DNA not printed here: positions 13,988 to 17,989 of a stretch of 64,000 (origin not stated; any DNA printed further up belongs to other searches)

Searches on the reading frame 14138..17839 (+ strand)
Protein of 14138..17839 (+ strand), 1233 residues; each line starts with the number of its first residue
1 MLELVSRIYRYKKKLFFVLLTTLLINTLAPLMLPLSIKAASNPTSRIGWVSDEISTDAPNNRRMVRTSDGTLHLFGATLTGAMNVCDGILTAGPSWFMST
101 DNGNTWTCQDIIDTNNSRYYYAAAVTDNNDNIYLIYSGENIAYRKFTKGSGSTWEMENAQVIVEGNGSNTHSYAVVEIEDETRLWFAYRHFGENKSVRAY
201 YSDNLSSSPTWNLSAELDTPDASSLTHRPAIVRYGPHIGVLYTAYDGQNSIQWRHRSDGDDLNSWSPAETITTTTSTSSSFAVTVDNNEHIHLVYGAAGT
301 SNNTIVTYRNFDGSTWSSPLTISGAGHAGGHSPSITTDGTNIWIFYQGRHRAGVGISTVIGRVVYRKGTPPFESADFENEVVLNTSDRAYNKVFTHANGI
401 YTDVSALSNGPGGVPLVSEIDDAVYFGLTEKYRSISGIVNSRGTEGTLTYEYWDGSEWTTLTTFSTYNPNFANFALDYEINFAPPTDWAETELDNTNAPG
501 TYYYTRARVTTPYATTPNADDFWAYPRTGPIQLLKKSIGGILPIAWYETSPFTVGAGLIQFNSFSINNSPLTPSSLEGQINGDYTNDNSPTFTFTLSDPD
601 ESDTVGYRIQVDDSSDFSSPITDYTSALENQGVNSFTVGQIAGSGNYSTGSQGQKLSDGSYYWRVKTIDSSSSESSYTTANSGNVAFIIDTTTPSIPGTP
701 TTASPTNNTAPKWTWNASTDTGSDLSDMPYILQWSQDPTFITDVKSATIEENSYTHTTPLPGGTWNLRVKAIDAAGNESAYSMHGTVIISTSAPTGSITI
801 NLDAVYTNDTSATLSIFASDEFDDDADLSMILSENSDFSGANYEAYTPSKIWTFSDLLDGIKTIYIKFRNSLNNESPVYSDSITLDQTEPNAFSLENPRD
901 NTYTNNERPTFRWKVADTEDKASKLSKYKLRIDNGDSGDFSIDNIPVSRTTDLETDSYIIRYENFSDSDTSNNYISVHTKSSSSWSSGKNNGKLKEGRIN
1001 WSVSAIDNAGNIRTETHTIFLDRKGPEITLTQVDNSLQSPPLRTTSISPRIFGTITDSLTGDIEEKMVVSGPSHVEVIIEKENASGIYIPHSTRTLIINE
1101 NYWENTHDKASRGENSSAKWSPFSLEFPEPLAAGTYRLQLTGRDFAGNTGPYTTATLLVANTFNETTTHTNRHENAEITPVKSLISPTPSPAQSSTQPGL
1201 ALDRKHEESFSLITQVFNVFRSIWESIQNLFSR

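Call 19: search_protein_families(library=pfam, proteins=[window:14138-17839:+], max_evalue=0.00001)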
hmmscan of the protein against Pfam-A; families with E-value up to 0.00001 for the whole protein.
window:14138-17839:+ (1233 aa): 1 family
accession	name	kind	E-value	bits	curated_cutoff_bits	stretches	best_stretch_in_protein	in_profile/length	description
PF19077.6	Big_13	-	1.1e-08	35.9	27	0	696-787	14-98/102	Bacterial Ig-like domain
